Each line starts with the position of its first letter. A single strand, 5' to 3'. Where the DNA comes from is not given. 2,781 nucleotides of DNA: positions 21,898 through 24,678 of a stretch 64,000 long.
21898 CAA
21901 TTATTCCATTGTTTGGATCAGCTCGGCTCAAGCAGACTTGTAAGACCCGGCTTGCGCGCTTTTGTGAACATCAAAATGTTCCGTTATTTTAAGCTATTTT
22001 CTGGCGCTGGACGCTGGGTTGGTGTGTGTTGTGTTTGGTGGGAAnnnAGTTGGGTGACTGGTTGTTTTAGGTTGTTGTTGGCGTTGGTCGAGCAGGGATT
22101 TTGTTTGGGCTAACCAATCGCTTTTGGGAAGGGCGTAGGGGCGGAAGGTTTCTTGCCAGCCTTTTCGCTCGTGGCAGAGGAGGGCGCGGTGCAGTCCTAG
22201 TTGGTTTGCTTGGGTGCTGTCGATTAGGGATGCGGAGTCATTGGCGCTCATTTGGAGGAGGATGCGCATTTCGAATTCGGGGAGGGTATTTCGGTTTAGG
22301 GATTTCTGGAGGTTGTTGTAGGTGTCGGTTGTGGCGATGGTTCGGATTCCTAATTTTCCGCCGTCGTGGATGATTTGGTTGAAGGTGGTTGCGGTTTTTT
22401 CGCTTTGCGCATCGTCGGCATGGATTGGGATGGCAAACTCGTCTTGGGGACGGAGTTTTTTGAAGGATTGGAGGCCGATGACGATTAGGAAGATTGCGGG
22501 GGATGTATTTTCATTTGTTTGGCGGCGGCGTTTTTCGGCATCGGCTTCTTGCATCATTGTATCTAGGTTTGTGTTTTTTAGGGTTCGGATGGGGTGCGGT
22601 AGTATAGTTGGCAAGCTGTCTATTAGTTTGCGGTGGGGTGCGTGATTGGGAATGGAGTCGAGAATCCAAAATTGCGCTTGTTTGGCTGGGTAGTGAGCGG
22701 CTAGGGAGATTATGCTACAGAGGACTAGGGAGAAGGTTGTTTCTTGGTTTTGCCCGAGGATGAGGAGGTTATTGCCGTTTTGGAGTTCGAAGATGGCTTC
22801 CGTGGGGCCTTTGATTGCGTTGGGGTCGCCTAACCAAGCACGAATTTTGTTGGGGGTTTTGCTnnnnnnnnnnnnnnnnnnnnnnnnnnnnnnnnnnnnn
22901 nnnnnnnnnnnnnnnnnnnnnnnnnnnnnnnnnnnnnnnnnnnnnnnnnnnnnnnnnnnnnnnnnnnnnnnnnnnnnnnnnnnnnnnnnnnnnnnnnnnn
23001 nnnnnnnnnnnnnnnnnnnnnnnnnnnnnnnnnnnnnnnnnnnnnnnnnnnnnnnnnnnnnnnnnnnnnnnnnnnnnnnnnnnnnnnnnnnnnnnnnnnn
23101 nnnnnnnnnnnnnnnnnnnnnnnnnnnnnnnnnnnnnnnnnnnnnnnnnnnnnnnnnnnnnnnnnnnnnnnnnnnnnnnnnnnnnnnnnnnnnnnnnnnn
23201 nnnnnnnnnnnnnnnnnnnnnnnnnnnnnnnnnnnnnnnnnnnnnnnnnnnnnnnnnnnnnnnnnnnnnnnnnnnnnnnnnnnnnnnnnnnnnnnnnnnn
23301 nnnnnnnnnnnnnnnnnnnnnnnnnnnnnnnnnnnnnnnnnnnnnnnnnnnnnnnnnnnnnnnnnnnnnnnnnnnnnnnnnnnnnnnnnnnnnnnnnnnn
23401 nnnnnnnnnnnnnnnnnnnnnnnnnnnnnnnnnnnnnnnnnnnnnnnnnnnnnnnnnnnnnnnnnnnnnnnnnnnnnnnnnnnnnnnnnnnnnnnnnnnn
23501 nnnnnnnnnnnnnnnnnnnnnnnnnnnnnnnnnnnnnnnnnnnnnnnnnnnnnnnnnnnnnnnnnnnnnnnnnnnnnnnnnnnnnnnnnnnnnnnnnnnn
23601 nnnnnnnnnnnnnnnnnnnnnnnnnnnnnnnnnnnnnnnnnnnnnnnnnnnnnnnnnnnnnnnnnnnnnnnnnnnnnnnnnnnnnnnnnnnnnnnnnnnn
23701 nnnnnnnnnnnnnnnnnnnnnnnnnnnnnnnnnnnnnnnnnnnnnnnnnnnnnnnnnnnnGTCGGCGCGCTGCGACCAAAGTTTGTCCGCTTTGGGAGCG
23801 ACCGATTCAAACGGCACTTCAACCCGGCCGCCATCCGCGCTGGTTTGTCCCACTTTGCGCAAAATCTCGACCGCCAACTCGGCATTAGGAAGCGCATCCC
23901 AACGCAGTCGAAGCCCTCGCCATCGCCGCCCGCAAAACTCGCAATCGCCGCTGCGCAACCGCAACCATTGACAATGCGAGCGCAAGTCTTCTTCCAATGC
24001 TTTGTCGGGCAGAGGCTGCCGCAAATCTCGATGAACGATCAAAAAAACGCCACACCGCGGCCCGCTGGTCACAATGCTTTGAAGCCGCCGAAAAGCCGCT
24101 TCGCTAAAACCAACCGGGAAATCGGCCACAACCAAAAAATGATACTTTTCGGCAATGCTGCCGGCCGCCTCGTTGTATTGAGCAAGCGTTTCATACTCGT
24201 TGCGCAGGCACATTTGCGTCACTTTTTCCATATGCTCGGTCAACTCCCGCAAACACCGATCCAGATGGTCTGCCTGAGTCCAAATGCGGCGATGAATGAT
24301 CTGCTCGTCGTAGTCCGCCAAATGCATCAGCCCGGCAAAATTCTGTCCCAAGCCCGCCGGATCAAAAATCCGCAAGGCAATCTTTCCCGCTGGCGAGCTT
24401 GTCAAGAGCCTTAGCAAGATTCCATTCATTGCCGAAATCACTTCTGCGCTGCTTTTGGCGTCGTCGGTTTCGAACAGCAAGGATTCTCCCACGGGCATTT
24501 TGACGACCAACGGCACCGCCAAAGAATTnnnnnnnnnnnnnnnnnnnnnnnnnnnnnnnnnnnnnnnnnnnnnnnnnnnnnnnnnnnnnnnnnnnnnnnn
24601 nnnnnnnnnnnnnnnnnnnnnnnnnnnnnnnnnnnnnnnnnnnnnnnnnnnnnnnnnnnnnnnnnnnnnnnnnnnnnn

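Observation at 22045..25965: Unusual ATPase architecture: coiled coil, TM hairpin, coiled coil, then degenerate-active-degenerate P-loop modules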

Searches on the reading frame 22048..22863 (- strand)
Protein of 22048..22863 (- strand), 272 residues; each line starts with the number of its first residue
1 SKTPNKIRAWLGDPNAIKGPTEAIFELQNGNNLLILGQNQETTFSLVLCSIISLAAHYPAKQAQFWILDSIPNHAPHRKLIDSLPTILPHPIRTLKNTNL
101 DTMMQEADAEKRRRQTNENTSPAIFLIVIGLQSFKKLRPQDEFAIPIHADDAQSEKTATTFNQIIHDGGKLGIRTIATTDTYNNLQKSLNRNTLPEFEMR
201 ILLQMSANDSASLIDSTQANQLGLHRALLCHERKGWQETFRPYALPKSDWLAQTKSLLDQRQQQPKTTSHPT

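Call 34: search_solved_structures(query=A3, max_evalue=10, show_alignments=2)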
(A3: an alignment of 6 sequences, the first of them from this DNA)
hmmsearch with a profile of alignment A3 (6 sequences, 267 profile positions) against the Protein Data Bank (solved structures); distinct sequences matched with E-value up to 10: 3.
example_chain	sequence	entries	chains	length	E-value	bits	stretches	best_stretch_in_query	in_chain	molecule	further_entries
7b9f_C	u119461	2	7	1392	2.4e-05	26.9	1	141-218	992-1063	EccC5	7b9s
7np7_C1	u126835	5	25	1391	5.1e-05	25.9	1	141-219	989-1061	ESX-5 secretion system protein EccC5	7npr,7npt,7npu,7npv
9jv8_A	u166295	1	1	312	1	11.8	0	30-117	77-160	ESX-1 secretion system protein EccCb1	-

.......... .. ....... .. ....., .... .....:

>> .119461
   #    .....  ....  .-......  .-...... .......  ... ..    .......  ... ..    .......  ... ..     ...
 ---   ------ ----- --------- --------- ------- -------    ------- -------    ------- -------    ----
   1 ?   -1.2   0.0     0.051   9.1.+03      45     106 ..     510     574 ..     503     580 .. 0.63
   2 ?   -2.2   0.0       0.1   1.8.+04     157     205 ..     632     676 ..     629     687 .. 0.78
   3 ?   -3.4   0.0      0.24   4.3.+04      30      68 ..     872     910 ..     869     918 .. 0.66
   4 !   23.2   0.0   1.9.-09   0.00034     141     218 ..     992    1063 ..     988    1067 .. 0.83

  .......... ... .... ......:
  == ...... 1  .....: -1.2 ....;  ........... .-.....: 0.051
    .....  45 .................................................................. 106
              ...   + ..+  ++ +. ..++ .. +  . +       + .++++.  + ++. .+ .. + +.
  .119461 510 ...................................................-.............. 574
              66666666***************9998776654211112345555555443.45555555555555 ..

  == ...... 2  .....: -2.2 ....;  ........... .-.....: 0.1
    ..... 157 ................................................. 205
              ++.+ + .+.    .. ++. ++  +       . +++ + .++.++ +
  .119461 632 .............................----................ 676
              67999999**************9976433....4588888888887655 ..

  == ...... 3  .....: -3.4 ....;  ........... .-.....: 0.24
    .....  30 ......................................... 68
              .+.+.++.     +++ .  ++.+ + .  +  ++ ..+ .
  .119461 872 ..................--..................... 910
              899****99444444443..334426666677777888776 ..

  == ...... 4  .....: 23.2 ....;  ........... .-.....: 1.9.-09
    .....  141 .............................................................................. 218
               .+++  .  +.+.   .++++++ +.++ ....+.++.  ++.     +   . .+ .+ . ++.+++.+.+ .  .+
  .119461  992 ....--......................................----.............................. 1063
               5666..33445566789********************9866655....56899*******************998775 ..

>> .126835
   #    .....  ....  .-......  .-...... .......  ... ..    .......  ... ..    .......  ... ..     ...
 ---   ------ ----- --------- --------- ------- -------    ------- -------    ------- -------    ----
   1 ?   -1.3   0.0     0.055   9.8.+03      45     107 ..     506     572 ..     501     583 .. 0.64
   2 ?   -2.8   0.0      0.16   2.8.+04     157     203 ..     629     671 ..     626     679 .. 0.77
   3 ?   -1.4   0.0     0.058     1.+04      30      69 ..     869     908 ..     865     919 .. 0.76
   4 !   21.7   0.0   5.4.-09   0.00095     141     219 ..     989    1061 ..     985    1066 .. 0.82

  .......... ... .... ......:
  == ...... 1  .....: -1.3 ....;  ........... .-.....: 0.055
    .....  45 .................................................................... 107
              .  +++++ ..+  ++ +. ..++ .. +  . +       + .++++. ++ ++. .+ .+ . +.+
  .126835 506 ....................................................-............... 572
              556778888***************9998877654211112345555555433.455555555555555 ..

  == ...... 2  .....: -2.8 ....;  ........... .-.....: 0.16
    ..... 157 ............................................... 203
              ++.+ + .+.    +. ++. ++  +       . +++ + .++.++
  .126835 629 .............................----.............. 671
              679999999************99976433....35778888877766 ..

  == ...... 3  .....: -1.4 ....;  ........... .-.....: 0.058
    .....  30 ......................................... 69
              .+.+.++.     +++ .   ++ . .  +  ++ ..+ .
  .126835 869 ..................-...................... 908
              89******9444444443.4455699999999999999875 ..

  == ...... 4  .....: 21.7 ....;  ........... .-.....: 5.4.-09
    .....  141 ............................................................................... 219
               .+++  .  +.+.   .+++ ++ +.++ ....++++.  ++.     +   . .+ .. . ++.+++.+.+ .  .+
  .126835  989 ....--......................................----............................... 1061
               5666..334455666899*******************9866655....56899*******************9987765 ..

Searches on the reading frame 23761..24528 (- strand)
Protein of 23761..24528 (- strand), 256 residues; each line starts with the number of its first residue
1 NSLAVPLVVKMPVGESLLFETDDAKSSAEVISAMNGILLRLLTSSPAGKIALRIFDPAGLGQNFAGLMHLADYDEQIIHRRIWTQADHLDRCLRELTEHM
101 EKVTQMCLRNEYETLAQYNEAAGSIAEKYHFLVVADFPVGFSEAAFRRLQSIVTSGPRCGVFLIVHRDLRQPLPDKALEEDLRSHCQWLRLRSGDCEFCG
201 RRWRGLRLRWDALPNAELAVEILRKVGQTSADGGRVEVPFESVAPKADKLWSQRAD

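Call 65: search_protein_representatives(protein=window:23761-24528:-)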
Query: 256 residues. Proteins with E-value up to 0.001 (for the whole library): 2184; up to 1e-10: 1575; up to 1e-30: 759. The best 150 are listed.
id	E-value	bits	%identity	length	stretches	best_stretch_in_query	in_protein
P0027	1.6e-89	315.6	54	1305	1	2-254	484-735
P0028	2.8e-79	282.0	53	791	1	3-253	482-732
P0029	6.2e-78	277.7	53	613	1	5-253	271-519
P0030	9.2e-78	277.1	53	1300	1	3-253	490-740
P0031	4.0e-77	275.0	51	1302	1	3-254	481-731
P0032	1.9e-74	266.2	51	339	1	3-248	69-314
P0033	4.2e-74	265.1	54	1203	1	3-251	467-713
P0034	1.5e-73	263.3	51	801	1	3-252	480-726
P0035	1.7e-73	263.1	53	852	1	3-250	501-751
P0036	1.8e-73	263.0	48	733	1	4-254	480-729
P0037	9.2e-73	260.7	49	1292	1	2-253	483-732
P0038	5.4e-71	254.9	50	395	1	4-254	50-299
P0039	5.7e-71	254.9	50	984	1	3-253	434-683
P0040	6.1e-71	254.8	51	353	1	6-254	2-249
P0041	2.8e-70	252.6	49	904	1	3-254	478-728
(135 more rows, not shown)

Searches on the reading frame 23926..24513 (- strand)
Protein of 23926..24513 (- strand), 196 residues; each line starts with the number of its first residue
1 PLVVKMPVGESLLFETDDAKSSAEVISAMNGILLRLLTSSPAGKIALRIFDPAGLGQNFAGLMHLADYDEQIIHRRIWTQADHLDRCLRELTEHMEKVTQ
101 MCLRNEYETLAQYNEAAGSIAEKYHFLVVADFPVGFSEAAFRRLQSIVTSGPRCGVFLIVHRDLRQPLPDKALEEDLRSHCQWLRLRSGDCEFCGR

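Call 33: search_solved_structures(query=A2, max_evalue=10, show_alignments=3)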
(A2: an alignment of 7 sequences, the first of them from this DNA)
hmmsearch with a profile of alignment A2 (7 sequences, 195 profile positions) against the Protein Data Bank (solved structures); distinct sequences matched with E-value up to 10: 8.
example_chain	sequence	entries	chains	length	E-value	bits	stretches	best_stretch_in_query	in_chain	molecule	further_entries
7b9f_C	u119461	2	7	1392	0.043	16.3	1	125-166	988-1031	EccC5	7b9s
5fv0_A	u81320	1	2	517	0.16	14.5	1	28-161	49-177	ESX secretion system protein EccC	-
4lya_A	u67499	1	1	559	0.19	14.2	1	28-161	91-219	Uncharacterized protein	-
7np7_C1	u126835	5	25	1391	0.26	13.8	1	125-166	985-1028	ESX-5 secretion system protein EccC5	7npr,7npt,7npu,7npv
3s84_A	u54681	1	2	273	0.33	13.4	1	53-100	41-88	Apolipoprotein A-IV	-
9hx4_F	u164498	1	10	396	0.5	12.8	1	53-100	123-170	Apolipoprotein A-IV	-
6ecw_A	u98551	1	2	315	0.57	12.6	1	46-85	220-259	StiD protein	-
6ecu_A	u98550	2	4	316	0.58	12.6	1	46-85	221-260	StiD protein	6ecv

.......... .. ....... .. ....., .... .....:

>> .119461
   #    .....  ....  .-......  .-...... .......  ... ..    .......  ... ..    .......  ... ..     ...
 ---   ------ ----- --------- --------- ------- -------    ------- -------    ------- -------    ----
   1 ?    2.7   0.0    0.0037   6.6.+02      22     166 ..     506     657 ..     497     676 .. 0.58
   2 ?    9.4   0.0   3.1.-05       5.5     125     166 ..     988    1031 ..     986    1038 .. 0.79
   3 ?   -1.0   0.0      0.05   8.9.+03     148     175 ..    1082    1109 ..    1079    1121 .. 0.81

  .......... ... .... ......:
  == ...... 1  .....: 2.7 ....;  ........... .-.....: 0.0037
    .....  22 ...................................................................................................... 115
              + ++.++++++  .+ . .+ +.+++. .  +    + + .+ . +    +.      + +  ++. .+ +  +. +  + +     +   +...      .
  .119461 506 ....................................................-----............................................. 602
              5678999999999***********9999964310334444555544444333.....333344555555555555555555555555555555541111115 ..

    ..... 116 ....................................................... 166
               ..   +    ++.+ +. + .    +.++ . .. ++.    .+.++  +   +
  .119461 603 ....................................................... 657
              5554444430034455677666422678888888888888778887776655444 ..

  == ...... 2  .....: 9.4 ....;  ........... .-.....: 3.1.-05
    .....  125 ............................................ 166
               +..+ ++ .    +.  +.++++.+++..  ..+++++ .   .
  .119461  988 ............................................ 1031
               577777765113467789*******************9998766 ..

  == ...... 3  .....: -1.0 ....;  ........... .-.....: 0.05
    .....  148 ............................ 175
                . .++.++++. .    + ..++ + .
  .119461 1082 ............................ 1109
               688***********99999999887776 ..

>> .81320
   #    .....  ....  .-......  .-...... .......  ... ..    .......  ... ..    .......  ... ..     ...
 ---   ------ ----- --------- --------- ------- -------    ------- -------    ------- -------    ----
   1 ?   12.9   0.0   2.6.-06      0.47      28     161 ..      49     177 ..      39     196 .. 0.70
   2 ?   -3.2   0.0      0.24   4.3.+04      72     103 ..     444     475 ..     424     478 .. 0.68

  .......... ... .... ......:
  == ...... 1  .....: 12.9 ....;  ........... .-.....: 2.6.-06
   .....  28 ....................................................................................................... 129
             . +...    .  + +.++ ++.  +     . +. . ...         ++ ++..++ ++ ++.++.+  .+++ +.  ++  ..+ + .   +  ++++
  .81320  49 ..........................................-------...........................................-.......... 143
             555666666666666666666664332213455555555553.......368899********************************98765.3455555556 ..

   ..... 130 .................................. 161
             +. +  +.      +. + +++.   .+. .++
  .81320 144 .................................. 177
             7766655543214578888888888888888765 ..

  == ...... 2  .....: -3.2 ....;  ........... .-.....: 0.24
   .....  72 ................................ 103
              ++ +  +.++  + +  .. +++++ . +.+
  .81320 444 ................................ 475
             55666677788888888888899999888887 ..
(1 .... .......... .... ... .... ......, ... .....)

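Call 35: find_related_loci(query=A2, collection=genome_contigs, flank=8000)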
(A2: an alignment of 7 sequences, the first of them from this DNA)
Query A2 (196 aa) in genome_contigs; peptide patterns used: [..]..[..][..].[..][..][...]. (x = any residue, [..] = any of these).
136 stretches matched a pattern; 36 encode a relative of the query (tblastn E <= 1e-3); 36 distinct loci.
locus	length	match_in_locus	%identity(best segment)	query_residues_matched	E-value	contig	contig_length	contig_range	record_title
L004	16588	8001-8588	93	1-196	2e-125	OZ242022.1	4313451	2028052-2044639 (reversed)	MAG: Limisphaerales bacterium isolate ef39fcb1-bf04-4775-9bfc-b1aaebe32656 genome assembly, chromosome: 1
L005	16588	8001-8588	92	1-196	2e-124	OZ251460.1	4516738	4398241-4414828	MAG: Limisphaerales bacterium isolate 2f8dc77b-15da-45c1-ae04-c50d9079170f genome assembly, chromosome: 1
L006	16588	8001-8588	79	1-196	2e-105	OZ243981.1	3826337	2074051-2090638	MAG: uncultured Pedosphaera sp. isolate 3c3bcd29-09cb-4248-805a-399234c8352e genome assembly, chromosome: 1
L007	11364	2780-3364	70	1-196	2e-94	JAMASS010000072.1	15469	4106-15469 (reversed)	MAG: Limisphaerales bacterium isolate bin4_1_edit bin4_1_edit_72, whole genome shotgun sequence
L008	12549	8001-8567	67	1-190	1e-84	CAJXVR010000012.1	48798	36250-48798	MAG TPA_asm: uncultured Verrucomicrobia bacterium isolate SRR3933246_bin.8_MetaBAT_v2.12.1_MAG genome assembly, contig:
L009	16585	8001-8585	61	1-196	6e-80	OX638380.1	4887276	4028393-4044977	MAG: uncultured Verrucomicrobiae bacterium isolate efd5e50e-5b6a-4a0f-a0a2-e496bae301b3 genome assembly, chromosome: 1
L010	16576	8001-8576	48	1-193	2e-54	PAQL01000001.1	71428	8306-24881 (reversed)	MAG: Phycisphaerae bacterium isolate SP137 156192, whole genome shotgun sequence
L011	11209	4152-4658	48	1-170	2e-52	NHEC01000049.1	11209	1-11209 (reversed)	MAG: Planctomycetes bacterium TMED75 MHASMcontig_690409, whole genome shotgun sequence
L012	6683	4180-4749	46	1-191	5e-51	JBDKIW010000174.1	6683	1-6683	MAG: Planctomycetota bacterium isolate greatmiami_2019_sw_WHONDRS-S19S_0099_B_bin.95 scaffold_2030073, whole genome shot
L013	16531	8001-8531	48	1-178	7e-51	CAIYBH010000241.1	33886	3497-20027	MAG: uncultured Planctomycetaceae bacterium isolate Erken-D3_bin-0369 genome assembly, contig: bin-0369:241/502, whole g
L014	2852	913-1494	45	1-195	6e-51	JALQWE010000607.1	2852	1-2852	MAG: Planctomycetaceae bacterium isolate HEM.18 NODE_606_length_2852_cov_2.852252, whole genome shotgun sequence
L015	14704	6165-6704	46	1-181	2e-50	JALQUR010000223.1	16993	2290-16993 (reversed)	MAG: Planctomycetaceae bacterium isolate DJN.30 DJN_1126812, whole genome shotgun sequence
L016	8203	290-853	46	1-189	1e-50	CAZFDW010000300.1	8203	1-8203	MAG TPA_asm: uncultured Chitinophaga sp. isolate binchicken_co205_138 genome assembly, contig: NODE_7694_length_8203_cov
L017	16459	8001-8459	50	29-181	2e-50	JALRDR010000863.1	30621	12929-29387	MAG: Planctomycetaceae bacterium isolate JM.4 JM_1327382, whole genome shotgun sequence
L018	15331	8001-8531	48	1-178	2e-49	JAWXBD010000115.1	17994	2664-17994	MAG: Phycisphaerae bacterium isolate MP6G1.12 k99_743028, whole genome shotgun sequence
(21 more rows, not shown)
